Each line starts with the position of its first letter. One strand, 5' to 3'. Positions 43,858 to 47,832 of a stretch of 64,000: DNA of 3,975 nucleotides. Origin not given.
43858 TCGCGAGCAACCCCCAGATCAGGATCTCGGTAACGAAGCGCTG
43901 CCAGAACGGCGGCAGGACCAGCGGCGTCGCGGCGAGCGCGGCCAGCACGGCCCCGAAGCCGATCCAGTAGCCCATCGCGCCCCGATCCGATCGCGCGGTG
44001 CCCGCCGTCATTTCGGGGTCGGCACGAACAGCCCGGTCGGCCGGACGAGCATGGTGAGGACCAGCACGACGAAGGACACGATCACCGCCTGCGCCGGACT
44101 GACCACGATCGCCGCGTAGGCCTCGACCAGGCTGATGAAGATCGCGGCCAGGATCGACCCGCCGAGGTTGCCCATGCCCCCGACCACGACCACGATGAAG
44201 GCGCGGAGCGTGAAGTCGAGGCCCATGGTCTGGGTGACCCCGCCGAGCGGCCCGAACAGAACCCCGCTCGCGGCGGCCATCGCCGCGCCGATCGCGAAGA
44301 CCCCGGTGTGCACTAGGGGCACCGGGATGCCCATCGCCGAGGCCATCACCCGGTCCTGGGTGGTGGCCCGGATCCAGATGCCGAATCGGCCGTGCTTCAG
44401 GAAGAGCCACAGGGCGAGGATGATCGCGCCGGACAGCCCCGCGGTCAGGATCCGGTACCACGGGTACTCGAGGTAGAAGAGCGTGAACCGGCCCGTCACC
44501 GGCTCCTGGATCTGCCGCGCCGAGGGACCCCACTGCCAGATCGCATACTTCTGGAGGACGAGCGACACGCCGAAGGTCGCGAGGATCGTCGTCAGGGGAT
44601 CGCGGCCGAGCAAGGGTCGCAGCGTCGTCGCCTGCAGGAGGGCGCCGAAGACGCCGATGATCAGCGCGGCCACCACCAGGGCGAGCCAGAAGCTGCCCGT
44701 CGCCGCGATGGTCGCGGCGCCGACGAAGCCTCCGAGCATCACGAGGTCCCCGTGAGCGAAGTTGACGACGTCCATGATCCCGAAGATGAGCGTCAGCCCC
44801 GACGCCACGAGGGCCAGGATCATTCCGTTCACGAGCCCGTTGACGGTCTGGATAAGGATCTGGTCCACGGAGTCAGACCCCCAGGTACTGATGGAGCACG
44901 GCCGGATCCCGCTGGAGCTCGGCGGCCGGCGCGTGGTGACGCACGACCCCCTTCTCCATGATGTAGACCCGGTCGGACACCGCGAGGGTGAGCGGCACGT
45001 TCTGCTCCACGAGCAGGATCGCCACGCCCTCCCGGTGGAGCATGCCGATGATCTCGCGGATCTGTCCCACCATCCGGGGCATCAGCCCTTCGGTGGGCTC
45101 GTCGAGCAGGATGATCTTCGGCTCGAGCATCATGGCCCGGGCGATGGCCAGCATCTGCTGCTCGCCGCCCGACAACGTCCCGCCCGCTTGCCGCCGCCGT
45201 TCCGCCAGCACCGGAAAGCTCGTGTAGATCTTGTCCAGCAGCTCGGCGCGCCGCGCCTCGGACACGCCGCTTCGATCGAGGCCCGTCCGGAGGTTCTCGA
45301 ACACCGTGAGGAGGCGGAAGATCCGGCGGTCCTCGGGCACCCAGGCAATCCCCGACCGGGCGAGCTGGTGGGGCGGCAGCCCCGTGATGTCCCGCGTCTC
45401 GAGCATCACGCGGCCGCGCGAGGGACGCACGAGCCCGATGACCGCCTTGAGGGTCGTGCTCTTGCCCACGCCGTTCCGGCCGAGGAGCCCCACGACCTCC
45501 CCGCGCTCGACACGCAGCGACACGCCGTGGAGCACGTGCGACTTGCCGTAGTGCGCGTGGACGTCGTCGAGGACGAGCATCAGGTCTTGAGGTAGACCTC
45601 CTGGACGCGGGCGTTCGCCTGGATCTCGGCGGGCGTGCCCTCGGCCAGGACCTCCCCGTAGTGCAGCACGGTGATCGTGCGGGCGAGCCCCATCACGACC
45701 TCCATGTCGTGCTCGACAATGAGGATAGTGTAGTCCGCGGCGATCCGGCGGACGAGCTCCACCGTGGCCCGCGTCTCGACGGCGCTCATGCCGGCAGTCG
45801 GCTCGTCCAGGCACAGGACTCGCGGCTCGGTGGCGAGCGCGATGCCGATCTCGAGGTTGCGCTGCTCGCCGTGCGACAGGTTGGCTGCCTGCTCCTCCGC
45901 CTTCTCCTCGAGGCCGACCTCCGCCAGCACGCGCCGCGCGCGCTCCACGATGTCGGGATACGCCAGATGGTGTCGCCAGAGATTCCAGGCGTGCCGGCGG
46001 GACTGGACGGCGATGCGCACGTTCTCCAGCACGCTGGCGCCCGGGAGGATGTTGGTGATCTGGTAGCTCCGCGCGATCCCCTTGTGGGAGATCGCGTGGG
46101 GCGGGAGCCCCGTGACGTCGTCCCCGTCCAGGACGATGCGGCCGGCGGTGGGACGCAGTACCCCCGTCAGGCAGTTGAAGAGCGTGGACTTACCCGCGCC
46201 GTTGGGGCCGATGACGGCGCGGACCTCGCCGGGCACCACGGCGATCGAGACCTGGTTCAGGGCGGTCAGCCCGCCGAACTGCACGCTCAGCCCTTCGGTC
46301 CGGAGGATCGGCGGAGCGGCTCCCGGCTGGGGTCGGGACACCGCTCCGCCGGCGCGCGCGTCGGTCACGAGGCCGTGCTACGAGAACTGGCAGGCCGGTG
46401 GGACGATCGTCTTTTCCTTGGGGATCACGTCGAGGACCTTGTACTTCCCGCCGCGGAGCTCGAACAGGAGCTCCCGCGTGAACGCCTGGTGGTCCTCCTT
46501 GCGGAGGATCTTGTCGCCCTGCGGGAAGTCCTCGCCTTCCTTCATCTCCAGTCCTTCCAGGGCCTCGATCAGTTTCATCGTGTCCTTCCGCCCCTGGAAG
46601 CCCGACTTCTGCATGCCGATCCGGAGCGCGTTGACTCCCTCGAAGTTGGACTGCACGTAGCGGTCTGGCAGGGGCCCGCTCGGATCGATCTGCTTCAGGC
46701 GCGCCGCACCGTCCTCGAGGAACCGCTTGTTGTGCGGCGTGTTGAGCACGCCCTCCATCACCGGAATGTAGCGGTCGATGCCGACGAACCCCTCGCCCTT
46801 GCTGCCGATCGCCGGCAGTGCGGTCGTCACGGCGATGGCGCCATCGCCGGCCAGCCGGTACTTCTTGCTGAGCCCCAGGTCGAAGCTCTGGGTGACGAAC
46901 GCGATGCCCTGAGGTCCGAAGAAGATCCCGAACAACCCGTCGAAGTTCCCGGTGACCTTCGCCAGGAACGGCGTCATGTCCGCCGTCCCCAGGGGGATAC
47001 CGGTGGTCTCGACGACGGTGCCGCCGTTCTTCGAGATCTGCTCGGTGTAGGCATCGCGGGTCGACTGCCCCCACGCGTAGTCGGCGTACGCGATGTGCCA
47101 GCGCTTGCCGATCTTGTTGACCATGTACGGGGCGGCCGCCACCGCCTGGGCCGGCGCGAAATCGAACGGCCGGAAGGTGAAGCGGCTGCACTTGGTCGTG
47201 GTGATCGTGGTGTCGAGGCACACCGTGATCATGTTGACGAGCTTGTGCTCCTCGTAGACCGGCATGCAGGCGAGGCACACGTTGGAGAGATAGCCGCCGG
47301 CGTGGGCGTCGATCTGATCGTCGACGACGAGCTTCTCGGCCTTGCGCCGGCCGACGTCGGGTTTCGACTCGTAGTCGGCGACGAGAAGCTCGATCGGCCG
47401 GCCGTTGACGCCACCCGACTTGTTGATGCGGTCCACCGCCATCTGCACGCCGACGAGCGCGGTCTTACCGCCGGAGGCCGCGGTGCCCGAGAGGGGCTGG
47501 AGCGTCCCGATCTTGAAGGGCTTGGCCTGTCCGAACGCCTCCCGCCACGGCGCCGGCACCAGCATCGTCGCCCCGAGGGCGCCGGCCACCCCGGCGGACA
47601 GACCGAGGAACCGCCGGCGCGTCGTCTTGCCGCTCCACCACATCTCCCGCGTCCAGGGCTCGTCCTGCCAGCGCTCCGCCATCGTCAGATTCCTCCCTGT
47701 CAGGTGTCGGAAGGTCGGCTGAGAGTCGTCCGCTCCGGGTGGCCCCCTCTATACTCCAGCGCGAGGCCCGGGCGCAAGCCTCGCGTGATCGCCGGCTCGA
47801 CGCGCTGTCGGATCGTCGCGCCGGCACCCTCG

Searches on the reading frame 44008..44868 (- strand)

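Call 31: search_protein_families(library=pfam, proteins=[window:44008-44868:-], max_evalue=0.0001)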
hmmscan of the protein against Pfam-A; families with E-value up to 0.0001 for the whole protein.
window:44008-44868:- (286 aa): 1 family
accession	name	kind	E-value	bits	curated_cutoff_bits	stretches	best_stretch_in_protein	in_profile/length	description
PF02653.21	BPD_transp_2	-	5.8e-39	134.3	26.8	1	8-273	2-269/269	Branched-chain amino acid transport system / permease component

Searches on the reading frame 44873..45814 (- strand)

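Call 31: search_protein_families(library=pfam, proteins=[window:44873-45814:-], max_evalue=0.0001)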
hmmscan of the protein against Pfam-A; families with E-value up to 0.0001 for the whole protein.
window:44873-45814:- (313 aa): 2 families
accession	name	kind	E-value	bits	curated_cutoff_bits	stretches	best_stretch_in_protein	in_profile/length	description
PF00005.33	ABC_tran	-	6e-34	118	25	1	95-241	1-136/137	ABC transporter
PF13304.12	AAA_21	-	1.9e-05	25.3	27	0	214-268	238-295/304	AAA domain, putative AbiEii toxin, Type IV TA system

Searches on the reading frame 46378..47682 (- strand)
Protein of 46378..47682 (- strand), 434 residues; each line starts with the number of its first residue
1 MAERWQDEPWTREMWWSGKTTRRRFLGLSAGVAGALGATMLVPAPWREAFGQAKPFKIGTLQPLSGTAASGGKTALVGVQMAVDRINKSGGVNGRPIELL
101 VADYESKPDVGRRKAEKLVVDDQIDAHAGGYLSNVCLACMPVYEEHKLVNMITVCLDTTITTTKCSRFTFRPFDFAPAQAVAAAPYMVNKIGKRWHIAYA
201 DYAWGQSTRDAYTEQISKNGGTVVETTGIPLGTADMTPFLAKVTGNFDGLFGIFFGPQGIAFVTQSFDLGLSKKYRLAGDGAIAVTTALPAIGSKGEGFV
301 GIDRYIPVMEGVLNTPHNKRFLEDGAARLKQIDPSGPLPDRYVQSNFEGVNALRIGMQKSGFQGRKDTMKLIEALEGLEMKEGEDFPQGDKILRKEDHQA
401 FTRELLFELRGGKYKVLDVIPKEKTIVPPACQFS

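Call 31: search_protein_families(library=pfam, proteins=[window:46378-47682:-], max_evalue=0.0001)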
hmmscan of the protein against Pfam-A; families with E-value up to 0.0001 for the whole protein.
window:46378-47682:- (434 aa): 2 families
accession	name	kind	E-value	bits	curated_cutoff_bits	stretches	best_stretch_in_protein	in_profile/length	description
PF13458.12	Peripla_BP_6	-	1e-61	210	31.7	1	55-410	1-339/343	Periplasmic binding protein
PF13433.12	Peripla_BP_5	-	3e-26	92.8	27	1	57-272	2-214/363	Periplasmic binding protein domain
